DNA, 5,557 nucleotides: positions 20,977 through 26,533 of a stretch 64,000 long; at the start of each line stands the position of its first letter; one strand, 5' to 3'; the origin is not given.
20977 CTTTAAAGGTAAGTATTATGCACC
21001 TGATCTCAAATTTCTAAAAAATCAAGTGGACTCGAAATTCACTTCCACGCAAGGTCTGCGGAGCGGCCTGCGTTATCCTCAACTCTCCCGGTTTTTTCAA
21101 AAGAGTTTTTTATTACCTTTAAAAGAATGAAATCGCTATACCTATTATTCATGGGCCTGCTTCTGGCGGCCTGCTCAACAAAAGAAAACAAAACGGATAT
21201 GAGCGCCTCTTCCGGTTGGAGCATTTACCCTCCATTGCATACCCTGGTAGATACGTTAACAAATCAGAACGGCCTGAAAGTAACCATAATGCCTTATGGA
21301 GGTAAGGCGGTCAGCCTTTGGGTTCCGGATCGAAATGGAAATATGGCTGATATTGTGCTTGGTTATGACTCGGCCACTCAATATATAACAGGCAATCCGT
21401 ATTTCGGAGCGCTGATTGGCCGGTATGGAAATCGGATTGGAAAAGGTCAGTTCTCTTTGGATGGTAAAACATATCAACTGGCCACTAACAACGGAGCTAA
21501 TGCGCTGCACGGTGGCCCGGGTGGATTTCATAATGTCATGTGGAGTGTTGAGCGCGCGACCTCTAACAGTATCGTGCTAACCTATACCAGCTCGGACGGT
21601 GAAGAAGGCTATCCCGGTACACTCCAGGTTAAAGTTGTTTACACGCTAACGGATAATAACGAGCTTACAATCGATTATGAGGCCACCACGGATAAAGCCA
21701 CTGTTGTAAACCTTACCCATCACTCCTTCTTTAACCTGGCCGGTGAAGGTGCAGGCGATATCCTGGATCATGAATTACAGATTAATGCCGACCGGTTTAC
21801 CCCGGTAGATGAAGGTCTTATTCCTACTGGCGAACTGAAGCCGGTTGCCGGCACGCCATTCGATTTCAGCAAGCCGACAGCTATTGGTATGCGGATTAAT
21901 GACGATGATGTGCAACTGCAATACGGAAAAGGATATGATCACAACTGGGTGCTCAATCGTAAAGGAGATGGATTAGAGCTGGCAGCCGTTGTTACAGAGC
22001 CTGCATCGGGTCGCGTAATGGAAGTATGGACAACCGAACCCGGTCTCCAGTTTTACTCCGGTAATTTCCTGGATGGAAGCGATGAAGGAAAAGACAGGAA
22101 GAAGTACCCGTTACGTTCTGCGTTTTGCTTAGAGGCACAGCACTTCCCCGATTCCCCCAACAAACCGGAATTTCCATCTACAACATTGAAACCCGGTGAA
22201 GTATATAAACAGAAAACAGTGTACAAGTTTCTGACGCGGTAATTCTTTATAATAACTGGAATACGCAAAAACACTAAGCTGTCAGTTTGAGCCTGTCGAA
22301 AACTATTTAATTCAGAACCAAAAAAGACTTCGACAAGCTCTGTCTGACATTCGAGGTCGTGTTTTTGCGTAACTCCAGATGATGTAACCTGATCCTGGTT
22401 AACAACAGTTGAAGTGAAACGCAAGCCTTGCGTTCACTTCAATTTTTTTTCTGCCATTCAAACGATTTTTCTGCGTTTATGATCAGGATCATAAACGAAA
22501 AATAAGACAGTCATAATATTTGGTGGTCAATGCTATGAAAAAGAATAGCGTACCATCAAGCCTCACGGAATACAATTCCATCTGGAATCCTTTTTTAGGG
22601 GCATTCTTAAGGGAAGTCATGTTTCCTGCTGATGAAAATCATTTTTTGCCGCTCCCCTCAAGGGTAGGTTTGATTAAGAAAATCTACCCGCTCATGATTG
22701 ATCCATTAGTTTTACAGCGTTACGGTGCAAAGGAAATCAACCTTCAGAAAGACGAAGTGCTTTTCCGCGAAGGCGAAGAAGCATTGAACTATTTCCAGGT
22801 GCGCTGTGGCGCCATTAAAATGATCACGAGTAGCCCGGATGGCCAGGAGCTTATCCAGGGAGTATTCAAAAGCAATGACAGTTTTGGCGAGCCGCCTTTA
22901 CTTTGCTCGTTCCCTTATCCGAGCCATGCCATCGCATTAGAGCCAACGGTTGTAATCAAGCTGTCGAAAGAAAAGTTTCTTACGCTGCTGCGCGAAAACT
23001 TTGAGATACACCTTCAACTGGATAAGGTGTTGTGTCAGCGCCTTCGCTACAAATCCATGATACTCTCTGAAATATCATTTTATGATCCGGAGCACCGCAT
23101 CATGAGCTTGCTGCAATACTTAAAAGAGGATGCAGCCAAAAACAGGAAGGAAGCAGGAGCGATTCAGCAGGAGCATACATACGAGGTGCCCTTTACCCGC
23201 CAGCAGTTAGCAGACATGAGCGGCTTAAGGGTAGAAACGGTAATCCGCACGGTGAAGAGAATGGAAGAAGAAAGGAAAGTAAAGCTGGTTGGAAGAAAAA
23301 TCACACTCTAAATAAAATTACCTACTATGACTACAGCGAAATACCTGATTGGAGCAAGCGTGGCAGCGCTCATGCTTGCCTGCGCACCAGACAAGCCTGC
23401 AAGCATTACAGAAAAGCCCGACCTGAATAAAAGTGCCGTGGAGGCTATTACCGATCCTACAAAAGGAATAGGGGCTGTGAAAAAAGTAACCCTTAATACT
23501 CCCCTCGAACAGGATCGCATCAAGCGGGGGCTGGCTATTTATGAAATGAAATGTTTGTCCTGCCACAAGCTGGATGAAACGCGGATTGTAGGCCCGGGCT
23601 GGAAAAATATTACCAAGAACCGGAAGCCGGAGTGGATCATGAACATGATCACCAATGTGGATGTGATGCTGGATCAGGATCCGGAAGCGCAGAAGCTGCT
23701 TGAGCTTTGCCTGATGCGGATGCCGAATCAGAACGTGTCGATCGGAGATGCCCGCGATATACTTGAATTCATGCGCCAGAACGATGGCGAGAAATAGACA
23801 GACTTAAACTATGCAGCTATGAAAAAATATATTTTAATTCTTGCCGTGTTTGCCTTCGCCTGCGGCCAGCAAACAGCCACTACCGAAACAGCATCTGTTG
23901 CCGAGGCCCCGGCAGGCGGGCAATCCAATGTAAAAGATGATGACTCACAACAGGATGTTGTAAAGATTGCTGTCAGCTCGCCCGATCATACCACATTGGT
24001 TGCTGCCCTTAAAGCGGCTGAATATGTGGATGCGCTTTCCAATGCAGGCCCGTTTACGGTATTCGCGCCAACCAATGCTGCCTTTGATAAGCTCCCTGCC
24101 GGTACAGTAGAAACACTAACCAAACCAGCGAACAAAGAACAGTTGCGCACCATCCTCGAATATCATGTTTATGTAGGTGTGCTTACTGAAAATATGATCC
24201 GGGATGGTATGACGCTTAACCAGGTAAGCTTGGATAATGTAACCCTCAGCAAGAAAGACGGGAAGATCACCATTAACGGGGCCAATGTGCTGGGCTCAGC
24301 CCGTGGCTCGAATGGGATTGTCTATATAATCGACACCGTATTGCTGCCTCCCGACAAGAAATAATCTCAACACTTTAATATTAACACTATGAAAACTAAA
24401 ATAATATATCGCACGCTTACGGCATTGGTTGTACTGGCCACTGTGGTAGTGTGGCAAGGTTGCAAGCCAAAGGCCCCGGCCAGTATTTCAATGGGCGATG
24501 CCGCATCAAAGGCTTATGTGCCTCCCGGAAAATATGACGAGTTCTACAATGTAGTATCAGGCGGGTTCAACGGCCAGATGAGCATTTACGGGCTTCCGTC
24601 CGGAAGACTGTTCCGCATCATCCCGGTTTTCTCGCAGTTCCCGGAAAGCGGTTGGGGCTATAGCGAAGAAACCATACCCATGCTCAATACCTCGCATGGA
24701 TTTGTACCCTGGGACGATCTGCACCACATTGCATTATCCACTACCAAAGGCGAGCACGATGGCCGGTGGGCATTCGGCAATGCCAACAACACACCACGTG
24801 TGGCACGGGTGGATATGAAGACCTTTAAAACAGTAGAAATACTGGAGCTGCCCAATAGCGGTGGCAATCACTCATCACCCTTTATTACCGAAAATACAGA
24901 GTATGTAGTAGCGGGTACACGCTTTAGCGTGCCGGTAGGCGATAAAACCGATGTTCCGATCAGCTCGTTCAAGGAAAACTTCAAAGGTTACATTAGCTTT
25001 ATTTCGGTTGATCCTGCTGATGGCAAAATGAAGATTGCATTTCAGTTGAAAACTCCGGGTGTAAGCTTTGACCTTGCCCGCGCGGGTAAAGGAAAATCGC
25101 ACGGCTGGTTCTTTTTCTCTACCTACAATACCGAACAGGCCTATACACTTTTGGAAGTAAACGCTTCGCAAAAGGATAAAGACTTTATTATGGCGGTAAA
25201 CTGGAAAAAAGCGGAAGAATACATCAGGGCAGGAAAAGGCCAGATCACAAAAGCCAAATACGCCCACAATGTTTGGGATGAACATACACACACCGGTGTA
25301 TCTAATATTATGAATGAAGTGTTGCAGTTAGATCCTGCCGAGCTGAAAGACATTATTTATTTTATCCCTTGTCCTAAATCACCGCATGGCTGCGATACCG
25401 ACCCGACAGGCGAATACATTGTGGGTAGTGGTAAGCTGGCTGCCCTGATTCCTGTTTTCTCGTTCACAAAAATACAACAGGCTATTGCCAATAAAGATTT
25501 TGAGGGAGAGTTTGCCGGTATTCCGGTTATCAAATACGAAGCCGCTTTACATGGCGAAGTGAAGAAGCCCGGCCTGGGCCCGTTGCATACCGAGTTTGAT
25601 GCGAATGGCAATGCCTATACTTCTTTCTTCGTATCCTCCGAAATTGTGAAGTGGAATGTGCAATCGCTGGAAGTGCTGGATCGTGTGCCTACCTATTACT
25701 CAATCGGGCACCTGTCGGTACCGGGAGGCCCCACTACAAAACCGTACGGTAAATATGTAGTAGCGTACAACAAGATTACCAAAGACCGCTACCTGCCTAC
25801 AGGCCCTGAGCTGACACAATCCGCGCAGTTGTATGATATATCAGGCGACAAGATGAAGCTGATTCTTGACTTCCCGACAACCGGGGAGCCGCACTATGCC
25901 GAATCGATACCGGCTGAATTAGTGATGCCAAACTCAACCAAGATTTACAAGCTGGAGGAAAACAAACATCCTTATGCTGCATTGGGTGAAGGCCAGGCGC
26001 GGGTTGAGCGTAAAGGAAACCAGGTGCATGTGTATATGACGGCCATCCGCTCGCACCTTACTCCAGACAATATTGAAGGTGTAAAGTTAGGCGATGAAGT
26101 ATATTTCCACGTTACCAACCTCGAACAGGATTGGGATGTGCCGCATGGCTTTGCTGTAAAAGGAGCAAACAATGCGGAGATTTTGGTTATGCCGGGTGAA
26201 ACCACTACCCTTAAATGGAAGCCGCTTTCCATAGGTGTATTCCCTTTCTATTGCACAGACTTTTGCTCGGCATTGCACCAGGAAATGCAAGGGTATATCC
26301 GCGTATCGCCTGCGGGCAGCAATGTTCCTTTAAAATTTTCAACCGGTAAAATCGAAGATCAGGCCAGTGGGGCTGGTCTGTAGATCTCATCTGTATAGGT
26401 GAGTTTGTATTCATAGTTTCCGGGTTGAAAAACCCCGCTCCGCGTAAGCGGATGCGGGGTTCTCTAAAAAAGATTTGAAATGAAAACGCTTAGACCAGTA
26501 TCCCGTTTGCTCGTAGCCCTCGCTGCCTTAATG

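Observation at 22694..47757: Clade II N2O reductase cluster abuts ACIII-aa3: a candidate quinol to ACIII to cytochrome c to NosZ route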

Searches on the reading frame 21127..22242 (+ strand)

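Call 3: search_protein_families(library=pfam, proteins=[window:21127-22242:+])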
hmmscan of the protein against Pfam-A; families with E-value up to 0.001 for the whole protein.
window:21127-22242:+ (371 aa): 1 family
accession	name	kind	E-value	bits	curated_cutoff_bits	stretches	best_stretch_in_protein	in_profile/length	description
PF01263.26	Aldose_epim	-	4.7e-100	335.3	27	1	43-367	4-299/299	Aldose 1-epimerase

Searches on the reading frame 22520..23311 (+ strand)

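Call 3: search_protein_families(library=pfam, proteins=[window:22520-23311:+])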
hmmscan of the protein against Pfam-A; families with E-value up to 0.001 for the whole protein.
window:22520-23311:+ (263 aa): 2 families
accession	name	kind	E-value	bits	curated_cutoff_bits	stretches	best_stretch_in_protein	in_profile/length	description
PF00027.35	cNMP_binding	-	1.1e-18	67.4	27.5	1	73-160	2-89/89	Cyclic nucleotide-binding domain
PF13545.12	HTH_Crp_2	-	8.6e-10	38.9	27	1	193-262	2-60/70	Crp-like helix-turn-helix domain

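Call 11: search_protein_families(library=ncbifam, proteins=[window:22520-23311:+])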
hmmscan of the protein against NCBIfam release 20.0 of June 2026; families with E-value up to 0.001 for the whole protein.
window:22520-23311:+ (263 aa): 7 families
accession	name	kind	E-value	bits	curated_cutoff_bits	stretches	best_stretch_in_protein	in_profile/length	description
NF008732.0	PRK11753.1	equivalog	1.1e-15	57.7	266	1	77-261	30-208/214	cAMP-activated global transcriptional regulator CRP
NF008365.0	PRK11161.1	subfamily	2.4e-12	46.7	228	1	74-262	51-232/250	fumarate/nitrate reduction transcriptional regulator Fnr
NF050806.1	TransRegFixKCaul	equivalog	9.8e-09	34.7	300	1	72-256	25-196/215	transcriptional regulator FixK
NF053664.1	TransRegPtrACyano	equivalog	2.5e-06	26.9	300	1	94-255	33-181/196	Crp/Fnr family transcriptional regulator PtrA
NF045989.1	TransRegFnrLRhodb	equivalog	6.5e-06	25.5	300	1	190-260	153-221/245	transcriptional regulator FnrL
TIGR03697.1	NtcA_cyano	equivalog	2.5e-05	24.1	244.95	1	81-262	4-181/193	global nitrogen regulator NtcA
NF052518.1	TransRegLdrP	equivalog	0.00092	19.3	300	0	75-244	4-171/195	transcriptional regulator LdrP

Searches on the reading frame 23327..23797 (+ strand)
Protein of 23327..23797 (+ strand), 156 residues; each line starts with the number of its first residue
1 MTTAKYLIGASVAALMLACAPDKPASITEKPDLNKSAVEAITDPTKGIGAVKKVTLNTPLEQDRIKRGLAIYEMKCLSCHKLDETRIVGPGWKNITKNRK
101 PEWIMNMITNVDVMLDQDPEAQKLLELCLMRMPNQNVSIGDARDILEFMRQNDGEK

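Call 3: search_protein_families(library=pfam, proteins=[window:23327-23797:+])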
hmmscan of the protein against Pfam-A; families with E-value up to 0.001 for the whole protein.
window:23327-23797:+ (156 aa): 2 families
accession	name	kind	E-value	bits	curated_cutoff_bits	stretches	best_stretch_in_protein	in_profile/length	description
PF00034.26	Cytochrom_C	-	2.4e-06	29.2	21.3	1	66-151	2-88/90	Cytochrome c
PF13442.11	Cytochrome_CBB3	-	0.00011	22.8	27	1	64-111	2-44/68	Cytochrome C oxidase, cbb3-type, subunit III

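Call 6: search_protein_families(library=ncbifam, proteins=[window:23327-23797:+])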
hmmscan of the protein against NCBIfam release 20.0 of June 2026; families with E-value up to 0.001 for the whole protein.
window:23327-23797:+ (156 aa): 2 families
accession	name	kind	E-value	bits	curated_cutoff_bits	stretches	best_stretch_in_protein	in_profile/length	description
TIGR02603.1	CxxCH_TIGR02603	domain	0.00016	21.7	68.15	1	65-117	3-56/134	putative heme-binding domain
NF045774.1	cytochro_C551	exception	0.00087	19.2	118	0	62-110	36-84/110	cytochrome c551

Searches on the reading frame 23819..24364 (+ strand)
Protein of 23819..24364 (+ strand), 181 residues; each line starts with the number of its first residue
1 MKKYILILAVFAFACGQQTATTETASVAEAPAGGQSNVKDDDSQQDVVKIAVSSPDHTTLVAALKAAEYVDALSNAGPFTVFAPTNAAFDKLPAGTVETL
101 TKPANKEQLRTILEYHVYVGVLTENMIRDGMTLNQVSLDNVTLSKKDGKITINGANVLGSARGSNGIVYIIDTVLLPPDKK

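Call 3: search_protein_families(library=pfam, proteins=[window:23819-24364:+])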
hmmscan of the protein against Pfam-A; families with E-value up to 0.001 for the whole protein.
window:23819-24364:+ (181 aa): 1 family
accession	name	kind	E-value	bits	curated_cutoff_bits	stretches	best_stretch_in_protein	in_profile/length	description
PF02469.27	Fasciclin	-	4.1e-32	111.4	22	1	56-177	2-123/123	Fasciclin domain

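Call 6: search_protein_families(library=ncbifam, proteins=[window:23819-24364:+])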
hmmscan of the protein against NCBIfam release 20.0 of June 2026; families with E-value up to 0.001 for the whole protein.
window:23819-24364:+ (181 aa): 0 families

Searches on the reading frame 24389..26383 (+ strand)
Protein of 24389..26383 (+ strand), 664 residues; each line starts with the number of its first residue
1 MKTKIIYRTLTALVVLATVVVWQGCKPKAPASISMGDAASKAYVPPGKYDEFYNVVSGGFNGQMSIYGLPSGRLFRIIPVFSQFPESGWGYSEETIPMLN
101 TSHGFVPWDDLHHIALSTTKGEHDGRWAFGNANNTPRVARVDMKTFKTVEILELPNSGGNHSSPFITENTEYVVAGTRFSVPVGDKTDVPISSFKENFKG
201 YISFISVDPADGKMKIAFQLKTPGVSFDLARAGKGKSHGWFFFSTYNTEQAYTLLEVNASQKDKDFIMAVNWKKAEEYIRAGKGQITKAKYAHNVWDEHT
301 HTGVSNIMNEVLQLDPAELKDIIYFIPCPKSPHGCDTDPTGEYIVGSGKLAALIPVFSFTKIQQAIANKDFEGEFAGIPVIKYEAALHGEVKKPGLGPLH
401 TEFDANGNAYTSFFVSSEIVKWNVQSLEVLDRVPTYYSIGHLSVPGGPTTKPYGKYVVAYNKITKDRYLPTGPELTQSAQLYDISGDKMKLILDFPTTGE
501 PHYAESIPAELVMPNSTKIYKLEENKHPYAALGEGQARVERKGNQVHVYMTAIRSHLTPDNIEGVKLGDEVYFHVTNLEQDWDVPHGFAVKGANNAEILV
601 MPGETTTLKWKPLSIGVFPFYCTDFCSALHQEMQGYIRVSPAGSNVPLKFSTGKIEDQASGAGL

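Call 3: search_protein_families(library=pfam, proteins=[window:24389-26383:+])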
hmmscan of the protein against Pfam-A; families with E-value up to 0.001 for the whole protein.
window:24389-26383:+ (664 aa): 1 family
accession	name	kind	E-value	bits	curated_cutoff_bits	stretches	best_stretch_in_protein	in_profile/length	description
PF18764.7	nos_propeller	-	6.7e-35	119.3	30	1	432-502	1-71/71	Nitrous oxide reductase propeller repeat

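Call 6: search_protein_families(library=ncbifam, proteins=[window:24389-26383:+])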
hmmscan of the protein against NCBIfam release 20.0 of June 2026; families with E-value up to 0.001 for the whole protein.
window:24389-26383:+ (664 aa): 4 families
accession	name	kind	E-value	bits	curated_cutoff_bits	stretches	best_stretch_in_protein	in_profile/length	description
TIGR04246.1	nitrous_NosZ_Gp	equivalog_domain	1.3e-279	928.4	625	1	39-641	1-578/578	Sec-dependent nitrous-oxide reductase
TIGR04244.1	nitrous_NosZ_RR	equivalog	1.1e-101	341.4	625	1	30-637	30-624/627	TAT-dependent nitrous-oxide reductase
NF052460.1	L-NosZ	equivalog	4.8e-42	144.1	700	1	316-639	161-478/480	clade III lactonase-type nitrous-oxide reductase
TIGR02866.1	CoxB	equivalog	2.7e-05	23.8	147.7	1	567-640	124-192/202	cytochrome c oxidase subunit II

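Call 21: find_related_loci(query=window:24389-26383:+, collection=genome_contigs, flank=10000)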
Query window:24389-26383:+ (664 aa) in genome_contigs; peptide patterns used: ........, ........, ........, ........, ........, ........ (x = any residue, [..] = any of these).
599 stretches matched a pattern (row limit reached: there are more); 591 encode a relative of the query (tblastn E <= 1e-3); the best 80 are kept; 80 distinct loci.
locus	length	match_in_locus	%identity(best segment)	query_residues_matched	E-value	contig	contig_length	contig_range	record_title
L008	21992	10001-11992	96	1-664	0e+0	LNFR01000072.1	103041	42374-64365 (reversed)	MAG: Bacteroidetes bacterium OLB12 UZ12_BCD005CONTIG000072, whole genome shotgun sequence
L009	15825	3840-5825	95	1-663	0e+0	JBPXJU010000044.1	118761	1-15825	MAG: Bacteroidota bacterium isolate mt_P2 k141_54391, whole genome shotgun sequence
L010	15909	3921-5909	92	1-663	0e+0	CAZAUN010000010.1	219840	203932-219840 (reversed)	MAG TPA_asm: uncultured Ohtaekwangia sp. isolate SRP329715_co2_6 genome assembly, contig: NODE_85_length_219840_cov_32.6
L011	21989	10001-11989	92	1-663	0e+0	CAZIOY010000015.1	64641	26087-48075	MAG TPA_asm: uncultured Ohtaekwangia sp. isolate SRP128246_co1_420 genome assembly, contig: NODE_417_length_64641_cov_13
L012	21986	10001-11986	94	1-663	0e+0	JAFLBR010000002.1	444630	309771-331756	MAG: Cytophagales bacterium isolate UWPOB_CYTO2 gnl_X_AECHOMIF_2, whole genome shotgun sequence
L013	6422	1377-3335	82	10-663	0e+0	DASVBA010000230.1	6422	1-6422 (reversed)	MAG TPA_asm: Chryseolinea sp. isolate SMAG_U1967 k141_506324, whole genome shotgun sequence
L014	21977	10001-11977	81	4-662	0e+0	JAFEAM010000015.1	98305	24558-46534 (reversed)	MAG: Bacteroidetes bacterium isolate SZAS TMP-66 BACT-TMP-9__15__length-98305, whole genome shotgun sequence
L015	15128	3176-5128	82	13-663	0e+0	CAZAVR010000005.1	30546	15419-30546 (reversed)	MAG TPA_asm: uncultured Cytophagales bacterium isolate SRP199154_co2_121 genome assembly, contig: NODE_858_length_30546_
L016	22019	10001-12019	79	2-663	0e+0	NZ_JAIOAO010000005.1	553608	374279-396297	Parachryseolinea silvisoli strain QH1ED-6-2 NODE_5_length_553608_cov_22.384167, whole genome shotgun sequence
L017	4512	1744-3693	82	13-662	0e+0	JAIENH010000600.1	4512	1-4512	MAG: Cyclobacteriaceae bacterium isolate co.spades.DASTOOL.1kb_031 c_000000395034, whole genome shotgun sequence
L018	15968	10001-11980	79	1-663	0e+0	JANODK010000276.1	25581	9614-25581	MAG: Chryseolinea sp. isolate VAR_17_metabat_144 VAR_17_k141_1861209, whole genome shotgun sequence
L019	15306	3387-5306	82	23-662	0e+0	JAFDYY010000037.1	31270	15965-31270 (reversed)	MAG: Bacteroidetes bacterium isolate SZAS-69 LIN-412__37__length-31270, whole genome shotgun sequence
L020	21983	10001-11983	80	2-663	0e+0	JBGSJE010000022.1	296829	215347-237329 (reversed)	MAG: Chryseolinea sp. isolate JTS-AC15 k141_3259869, whole genome shotgun sequence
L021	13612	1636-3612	79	4-663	0e+0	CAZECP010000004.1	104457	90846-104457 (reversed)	MAG TPA_asm: uncultured Ohtaekwangia sp. isolate SRP262948_co1_219 genome assembly, contig: NODE_213_length_104457_cov_8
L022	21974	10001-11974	78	4-662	0e+0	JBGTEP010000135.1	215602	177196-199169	MAG: Chryseolinea sp. isolate JTS-RE170 k141_235037, whole genome shotgun sequence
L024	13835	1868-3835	80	1-658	0e+0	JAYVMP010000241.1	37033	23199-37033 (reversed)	MAG: Bacteroidota bacterium isolate GL61_DN_concoct_96 GL61_DN_concoct_96_240, whole genome shotgun sequence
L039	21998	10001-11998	78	1-653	0e+0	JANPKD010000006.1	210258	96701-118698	MAG: Chitinophagales bacterium isolate VAR_61_metabat_32 VAR_61_k141_3706454, whole genome shotgun sequence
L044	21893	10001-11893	80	25-654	0e+0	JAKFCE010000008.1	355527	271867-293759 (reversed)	MAG: Chitinophagaceae bacterium isolate LC013 contig-124_8, whole genome shotgun sequence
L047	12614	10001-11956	77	1-653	0e+0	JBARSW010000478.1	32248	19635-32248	MAG: Chitinophagaceae bacterium isolate MFD13450_ilm_asm_bin84 k127_386145, whole genome shotgun sequence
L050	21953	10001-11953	77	7-656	0e+0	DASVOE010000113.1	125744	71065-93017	MAG TPA_asm: Chitinophagaceae bacterium isolate SMAG_U3145 k141_598678, whole genome shotgun sequence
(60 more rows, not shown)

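Call 82: search_protein_families(library=ncbifam, proteins=[L015:11734-13860:+, L021:8586-10718:+, L024:11177-13312:+, L039:17553-19445:+, L044:19900-21594:+, L050:18030-19709:+, L047:72-2201:+], max_evalue=1e-30)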
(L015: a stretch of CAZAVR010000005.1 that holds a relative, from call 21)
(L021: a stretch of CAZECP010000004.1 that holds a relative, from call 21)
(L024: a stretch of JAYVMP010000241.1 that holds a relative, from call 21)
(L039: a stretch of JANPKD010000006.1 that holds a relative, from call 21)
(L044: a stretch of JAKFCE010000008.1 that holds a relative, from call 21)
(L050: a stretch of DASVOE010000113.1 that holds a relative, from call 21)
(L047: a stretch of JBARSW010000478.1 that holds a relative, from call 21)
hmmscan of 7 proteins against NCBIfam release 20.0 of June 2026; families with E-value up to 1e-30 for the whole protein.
L015:11734-13860:+ (709 aa): 5 families
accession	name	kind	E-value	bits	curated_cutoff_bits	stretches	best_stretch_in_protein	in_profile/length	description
NF011053.0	PRK14485.1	subfamily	0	1273.9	1080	1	2-707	4-710/716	putative bifunctional cbb3-type cytochrome c oxidase subunit I/II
TIGR00780.1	ccoN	equivalog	1.1e-198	660.9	583.15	1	7-471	2-471/474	cytochrome-c oxidase, cbb3-type subunit I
NF011055.0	PRK14487.1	subfamily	5.5e-83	277.7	218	1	488-707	8-209/212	cbb3-type cytochrome c oxidase subunit II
TIGR00781.1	ccoO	equivalog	1.7e-76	256.9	200.65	1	488-703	2-227/232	cytochrome-c oxidase, cbb3-type subunit II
NF011054.0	PRK14486.1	equivalog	1.9e-69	234.4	447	1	490-705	5-195/294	putative bifunctional cbb3-type cytochrome c oxidase subunit II/cytochrome c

L021:8586-10718:+ (711 aa): 5 families
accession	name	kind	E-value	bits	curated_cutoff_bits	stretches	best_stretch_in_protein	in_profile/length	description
NF011053.0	PRK14485.1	subfamily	0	1278.3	1080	1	1-710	3-711/716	putative bifunctional cbb3-type cytochrome c oxidase subunit I/II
TIGR00780.1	ccoN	equivalog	9.5e-202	671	583.15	1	7-472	2-472/474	cytochrome-c oxidase, cbb3-type subunit I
NF011055.0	PRK14487.1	subfamily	5.6e-82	274.3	218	1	485-709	7-209/212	cbb3-type cytochrome c oxidase subunit II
TIGR00781.1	ccoO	equivalog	1.5e-75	253.9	200.65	1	485-705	1-227/232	cytochrome-c oxidase, cbb3-type subunit II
NF011054.0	PRK14486.1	equivalog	5.9e-68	229.5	447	1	488-707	5-195/294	putative bifunctional cbb3-type cytochrome c oxidase subunit II/cytochrome c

L024:11177-13312:+ (712 aa): 5 families
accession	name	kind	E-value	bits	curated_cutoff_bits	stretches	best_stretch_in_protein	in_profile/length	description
NF011053.0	PRK14485.1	subfamily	0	1269.1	1080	1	1-709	3-710/716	putative bifunctional cbb3-type cytochrome c oxidase subunit I/II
TIGR00780.1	ccoN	equivalog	6.4e-199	661.7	583.15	1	7-473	2-473/474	cytochrome-c oxidase, cbb3-type subunit I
NF011055.0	PRK14487.1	subfamily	1.4e-79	266.5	218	1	485-707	7-207/212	cbb3-type cytochrome c oxidase subunit II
TIGR00781.1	ccoO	equivalog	2.2e-74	250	200.65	1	485-703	1-225/232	cytochrome-c oxidase, cbb3-type subunit II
NF011054.0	PRK14486.1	equivalog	2.3e-65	221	447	1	488-710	5-198/294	putative bifunctional cbb3-type cytochrome c oxidase subunit II/cytochrome c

L039:17553-19445:+ (631 aa): 0 families

L044:19900-21594:+ (565 aa): 0 families

L050:18030-19709:+ (560 aa): 0 families

L047:72-2201:+ (710 aa): 5 families
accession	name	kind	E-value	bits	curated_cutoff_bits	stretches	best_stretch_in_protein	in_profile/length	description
NF011053.0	PRK14485.1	subfamily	0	1264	1080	1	1-706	3-711/716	putative bifunctional cbb3-type cytochrome c oxidase subunit I/II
TIGR00780.1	ccoN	equivalog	6.3e-201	668.3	583.15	1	7-469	2-470/474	cytochrome-c oxidase, cbb3-type subunit I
NF011055.0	PRK14487.1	subfamily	2.8e-84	281.9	218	1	483-701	5-205/212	cbb3-type cytochrome c oxidase subunit II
TIGR00781.1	ccoO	equivalog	1.5e-79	266.9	200.65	1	485-699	1-225/232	cytochrome-c oxidase, cbb3-type subunit II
NF011054.0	PRK14486.1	equivalog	2.1e-68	231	447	1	487-707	4-199/294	putative bifunctional cbb3-type cytochrome c oxidase subunit II/cytochrome c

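Call 84: search_protein_families(library=ncbifam, proteins=[L039:17553-19445:+, L044:19900-21594:+, L050:18030-19709:+], max_evalue=0.001)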
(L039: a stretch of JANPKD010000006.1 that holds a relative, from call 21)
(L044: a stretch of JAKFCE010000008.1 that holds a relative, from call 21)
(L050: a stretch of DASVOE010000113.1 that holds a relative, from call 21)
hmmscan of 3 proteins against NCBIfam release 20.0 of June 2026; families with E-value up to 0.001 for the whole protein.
L039:17553-19445:+ (631 aa): 7 families
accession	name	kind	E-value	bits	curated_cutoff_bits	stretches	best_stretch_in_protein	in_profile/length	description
TIGR02891.1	CtaD_CoxA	equivalog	7e-26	90.9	670.75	1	76-541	20-473/504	cytochrome c oxidase subunit I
NF041075.1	quin_ox_SoxB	equivalog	1.2e-13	50.9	700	1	99-491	36-419/468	proton pump complex quinol oxidase subunit SoxB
NF050116.1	cyt_aa3_Actin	exception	1.4e-13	50.5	880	1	260-490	224-432/522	aa3-type cytochrome oxidase subunit I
TIGR02843.1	CyoB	equivalog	4.6e-11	41.9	1020.35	1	264-540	276-522/646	cytochrome o ubiquinol oxidase subunit I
TIGR02882.1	QoxB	equivalog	8.1e-10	37.8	1015.5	1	262-526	268-503/643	cytochrome aa3 quinol oxidase subunit I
NF011053.0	PRK14485.1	subfamily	0.00036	18.9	1080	1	229-544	165-467/716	putative bifunctional cbb3-type cytochrome c oxidase subunit I/II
NF011592.0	PRK15017.1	equivalog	0.00067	18.5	1271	1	258-491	271-484/663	cytochrome o ubiquinol oxidase subunit I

L044:19900-21594:+ (565 aa): 6 families
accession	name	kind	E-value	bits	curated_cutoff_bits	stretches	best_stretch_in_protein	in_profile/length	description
TIGR02891.1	CtaD_CoxA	equivalog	5.3e-25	88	670.75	1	22-489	19-474/504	cytochrome c oxidase subunit I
NF041075.1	quin_ox_SoxB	equivalog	3.1e-16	59.4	700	1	40-479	27-455/468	proton pump complex quinol oxidase subunit SoxB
TIGR02843.1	CyoB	equivalog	2.6e-13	49.3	1020.35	1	92-489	142-524/646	cytochrome o ubiquinol oxidase subunit I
NF050116.1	cyt_aa3_Actin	exception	9.9e-13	47.7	880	1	30-481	28-467/522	aa3-type cytochrome oxidase subunit I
TIGR02882.1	QoxB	equivalog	3.5e-12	45.6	1015.5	1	208-485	267-516/643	cytochrome aa3 quinol oxidase subunit I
NF011592.0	PRK15017.1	equivalog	1.4e-05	24.1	1271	1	41-484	90-520/663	cytochrome o ubiquinol oxidase subunit I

L050:18030-19709:+ (560 aa): 6 families
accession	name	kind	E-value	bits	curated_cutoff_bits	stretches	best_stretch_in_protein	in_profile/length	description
TIGR02891.1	CtaD_CoxA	equivalog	1.1e-27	96.9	670.75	1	21-489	18-474/504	cytochrome c oxidase subunit I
NF041075.1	quin_ox_SoxB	equivalog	8e-16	58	700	1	46-479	36-455/468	proton pump complex quinol oxidase subunit SoxB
NF050116.1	cyt_aa3_Actin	exception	5.6e-14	51.9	880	1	208-464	225-455/522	aa3-type cytochrome oxidase subunit I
TIGR02843.1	CyoB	equivalog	1.9e-12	46.5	1020.35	1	211-489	276-524/646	cytochrome o ubiquinol oxidase subunit I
TIGR02882.1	QoxB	equivalog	4.8e-10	38.5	1015.5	1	8-478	51-508/643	cytochrome aa3 quinol oxidase subunit I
NF011592.0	PRK15017.1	equivalog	0.00042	19.2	1271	1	205-436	271-482/663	cytochrome o ubiquinol oxidase subunit I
